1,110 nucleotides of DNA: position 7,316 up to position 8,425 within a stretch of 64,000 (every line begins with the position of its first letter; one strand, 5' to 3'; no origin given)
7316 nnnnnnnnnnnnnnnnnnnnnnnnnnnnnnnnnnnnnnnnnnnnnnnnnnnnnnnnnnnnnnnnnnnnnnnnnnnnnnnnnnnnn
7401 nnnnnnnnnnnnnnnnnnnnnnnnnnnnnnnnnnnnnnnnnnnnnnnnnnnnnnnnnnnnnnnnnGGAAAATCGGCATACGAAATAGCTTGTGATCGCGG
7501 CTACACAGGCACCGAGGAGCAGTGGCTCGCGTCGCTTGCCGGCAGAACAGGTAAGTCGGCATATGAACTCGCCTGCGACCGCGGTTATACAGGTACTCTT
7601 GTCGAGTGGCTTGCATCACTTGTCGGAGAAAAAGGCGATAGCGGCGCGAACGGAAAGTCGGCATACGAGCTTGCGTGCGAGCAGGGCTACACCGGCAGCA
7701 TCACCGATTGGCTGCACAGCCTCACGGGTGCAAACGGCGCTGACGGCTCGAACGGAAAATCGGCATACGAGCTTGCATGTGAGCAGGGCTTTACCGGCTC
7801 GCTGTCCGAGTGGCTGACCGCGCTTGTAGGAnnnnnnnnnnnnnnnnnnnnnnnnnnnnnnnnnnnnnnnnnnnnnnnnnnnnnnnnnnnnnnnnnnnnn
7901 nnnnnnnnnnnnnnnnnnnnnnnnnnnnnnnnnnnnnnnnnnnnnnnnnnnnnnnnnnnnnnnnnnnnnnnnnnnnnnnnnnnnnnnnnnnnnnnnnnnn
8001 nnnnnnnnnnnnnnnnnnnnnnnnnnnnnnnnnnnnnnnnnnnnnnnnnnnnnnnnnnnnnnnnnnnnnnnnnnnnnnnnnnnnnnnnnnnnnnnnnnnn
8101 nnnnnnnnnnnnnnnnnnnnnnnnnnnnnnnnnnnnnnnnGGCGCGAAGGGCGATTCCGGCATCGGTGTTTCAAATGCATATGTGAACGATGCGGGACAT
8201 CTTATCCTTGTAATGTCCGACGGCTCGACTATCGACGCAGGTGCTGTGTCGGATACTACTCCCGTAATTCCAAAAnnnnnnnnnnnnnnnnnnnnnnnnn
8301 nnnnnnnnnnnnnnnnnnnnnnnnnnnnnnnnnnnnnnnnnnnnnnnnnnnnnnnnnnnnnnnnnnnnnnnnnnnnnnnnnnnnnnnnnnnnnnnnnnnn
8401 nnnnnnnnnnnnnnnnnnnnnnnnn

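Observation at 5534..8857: Lipoprotein built from 20 alternating '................' modules and collagen-like triplet runs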

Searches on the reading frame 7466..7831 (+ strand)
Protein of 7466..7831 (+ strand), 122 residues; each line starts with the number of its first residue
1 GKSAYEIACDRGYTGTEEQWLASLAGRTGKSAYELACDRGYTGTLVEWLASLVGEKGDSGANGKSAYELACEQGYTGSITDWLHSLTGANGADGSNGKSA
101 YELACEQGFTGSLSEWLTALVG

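Call 11: search_solved_structures(query=window:7466-7831:+, max_evalue=10, show_alignments=3)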
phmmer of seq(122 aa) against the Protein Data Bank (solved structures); distinct sequences matched with E-value up to 10: 13.
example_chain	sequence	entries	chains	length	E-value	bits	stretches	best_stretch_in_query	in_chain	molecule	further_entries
5byo_A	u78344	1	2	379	1.3e-06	32.3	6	4-110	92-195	dTor_12x31L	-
4yxz_A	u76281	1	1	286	3.9e-05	27.4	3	4-110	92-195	dTor_9x31L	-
4gmr_A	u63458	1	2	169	0.0011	22.8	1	28-108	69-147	OR266 DE NOVO PROTEIN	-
5hry_A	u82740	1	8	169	0.0022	21.8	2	27-109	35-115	ank3C2_1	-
1npm_A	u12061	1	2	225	0.073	16.9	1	68-116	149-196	NEUROPSIN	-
5ms3_A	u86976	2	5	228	0.095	16.5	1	68-116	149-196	Kallikrein-8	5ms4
4cym_D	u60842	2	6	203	0.18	15.6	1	45-110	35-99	ANKYRIN REPEAT DOMAIN-CONTAINING PROTEIN 27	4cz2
9jxq_C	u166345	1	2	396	0.25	15.2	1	38-117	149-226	Kinase D-interacting substrate of 220 kDa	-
6mof_A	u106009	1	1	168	0.67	13.8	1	27-119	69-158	G2 DARPin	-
1nfi_E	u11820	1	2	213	1.1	13.1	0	58-105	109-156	I-KAPPA-B-ALPHA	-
1zy2_A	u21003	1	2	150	1.4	12.8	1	37-83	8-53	transcriptional regulator NtrC1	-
6d66_B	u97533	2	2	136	1.4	12.8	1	44-109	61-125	Designed AR protein mbp3_16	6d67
1ikn_D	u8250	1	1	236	1.4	12.7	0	61-106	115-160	PROTEIN (I-KAPPA-B-ALPHA)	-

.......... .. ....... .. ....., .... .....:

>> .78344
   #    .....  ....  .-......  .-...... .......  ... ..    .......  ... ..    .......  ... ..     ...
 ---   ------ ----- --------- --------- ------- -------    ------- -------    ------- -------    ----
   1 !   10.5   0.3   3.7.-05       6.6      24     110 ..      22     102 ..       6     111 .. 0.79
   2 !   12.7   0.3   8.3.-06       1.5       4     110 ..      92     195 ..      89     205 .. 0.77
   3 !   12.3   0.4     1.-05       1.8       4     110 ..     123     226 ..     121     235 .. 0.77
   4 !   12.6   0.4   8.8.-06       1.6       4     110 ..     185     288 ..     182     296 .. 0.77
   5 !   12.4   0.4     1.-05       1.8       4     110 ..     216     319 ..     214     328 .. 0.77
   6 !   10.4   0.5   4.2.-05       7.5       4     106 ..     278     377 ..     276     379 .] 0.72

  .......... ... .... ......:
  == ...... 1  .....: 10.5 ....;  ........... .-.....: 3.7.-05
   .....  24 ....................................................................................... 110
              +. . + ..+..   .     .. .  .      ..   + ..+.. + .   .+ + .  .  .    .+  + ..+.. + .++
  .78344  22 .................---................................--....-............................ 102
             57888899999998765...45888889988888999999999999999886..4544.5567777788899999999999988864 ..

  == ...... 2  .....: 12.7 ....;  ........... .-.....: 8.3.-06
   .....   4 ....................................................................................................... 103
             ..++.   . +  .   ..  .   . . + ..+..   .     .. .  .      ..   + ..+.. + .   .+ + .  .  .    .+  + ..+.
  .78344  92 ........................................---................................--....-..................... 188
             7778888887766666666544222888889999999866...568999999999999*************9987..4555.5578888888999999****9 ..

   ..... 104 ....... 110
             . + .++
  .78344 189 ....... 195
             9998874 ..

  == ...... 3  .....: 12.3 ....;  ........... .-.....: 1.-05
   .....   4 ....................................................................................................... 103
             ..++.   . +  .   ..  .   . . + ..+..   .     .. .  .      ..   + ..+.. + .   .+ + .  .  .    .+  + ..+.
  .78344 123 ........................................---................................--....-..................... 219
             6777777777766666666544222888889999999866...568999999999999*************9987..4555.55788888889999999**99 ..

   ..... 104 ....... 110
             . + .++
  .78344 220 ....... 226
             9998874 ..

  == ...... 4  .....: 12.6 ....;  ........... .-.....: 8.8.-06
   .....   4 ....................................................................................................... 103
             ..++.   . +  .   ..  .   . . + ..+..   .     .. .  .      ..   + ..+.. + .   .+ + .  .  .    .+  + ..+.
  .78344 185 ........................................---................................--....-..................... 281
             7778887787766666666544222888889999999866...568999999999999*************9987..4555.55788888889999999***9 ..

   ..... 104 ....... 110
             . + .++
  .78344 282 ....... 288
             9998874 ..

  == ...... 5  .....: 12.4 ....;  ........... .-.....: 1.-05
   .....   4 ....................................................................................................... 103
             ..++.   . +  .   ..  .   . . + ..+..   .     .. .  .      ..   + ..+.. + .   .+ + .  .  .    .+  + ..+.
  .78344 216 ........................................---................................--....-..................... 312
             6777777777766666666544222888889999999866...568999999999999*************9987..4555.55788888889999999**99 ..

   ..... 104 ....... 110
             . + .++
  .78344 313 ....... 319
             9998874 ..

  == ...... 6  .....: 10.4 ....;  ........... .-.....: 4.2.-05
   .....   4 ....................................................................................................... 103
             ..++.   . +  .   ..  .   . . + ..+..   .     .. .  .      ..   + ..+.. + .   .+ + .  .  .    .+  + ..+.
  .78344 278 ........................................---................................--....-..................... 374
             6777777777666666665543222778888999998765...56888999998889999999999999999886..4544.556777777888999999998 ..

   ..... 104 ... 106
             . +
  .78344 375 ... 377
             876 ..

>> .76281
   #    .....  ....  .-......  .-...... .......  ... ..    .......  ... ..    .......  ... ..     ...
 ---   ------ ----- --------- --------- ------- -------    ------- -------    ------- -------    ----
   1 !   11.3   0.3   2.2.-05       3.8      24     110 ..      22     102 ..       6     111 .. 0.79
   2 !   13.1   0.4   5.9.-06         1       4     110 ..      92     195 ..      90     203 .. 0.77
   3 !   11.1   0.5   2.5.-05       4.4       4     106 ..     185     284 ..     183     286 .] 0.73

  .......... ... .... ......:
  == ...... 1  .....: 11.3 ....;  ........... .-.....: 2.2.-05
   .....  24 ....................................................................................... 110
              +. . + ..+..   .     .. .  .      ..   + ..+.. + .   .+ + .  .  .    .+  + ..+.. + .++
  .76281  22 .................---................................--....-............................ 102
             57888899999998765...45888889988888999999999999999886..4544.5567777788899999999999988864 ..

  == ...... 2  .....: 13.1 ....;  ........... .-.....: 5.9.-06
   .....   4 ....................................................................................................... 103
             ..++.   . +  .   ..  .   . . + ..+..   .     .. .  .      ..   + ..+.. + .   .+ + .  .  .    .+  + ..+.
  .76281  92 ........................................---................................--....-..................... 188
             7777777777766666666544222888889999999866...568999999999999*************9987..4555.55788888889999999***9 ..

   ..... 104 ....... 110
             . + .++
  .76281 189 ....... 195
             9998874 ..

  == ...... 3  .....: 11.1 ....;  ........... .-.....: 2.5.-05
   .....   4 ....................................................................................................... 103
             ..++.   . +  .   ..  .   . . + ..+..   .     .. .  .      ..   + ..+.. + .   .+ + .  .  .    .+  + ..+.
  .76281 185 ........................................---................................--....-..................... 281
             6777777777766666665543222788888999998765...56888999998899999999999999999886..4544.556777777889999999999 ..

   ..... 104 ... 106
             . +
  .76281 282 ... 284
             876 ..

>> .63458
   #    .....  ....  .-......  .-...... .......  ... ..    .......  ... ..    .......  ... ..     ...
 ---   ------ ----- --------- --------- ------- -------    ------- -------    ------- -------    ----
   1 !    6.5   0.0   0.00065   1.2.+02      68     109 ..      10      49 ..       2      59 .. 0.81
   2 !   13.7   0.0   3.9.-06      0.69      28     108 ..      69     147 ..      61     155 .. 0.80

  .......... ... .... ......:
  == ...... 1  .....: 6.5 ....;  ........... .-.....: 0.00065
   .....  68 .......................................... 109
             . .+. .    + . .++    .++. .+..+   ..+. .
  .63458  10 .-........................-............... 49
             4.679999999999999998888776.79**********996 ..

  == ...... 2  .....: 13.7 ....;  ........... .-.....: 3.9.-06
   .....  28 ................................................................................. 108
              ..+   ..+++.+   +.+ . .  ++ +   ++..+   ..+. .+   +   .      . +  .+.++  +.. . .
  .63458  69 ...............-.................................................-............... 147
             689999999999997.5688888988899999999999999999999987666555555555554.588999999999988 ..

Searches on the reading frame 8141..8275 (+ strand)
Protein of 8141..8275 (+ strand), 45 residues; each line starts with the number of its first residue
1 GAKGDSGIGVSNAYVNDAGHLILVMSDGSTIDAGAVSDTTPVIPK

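Call 76: search_protein_families(library=phrogs, proteins=[window:8141-8275:+], max_evalue=0.01)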
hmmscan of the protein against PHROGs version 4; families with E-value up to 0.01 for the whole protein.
seq(45 aa): 1 family
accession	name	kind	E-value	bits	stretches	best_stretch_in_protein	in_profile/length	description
phrog_30320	-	unknown function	0.0004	20.5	1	11-38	21-48/452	-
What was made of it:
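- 8168..8254 (+): Small three-stranded beta unit directly after the last Gly-X-Y run (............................), conserved in the family. One weak hit to a PHROG of unknown function (call 76).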
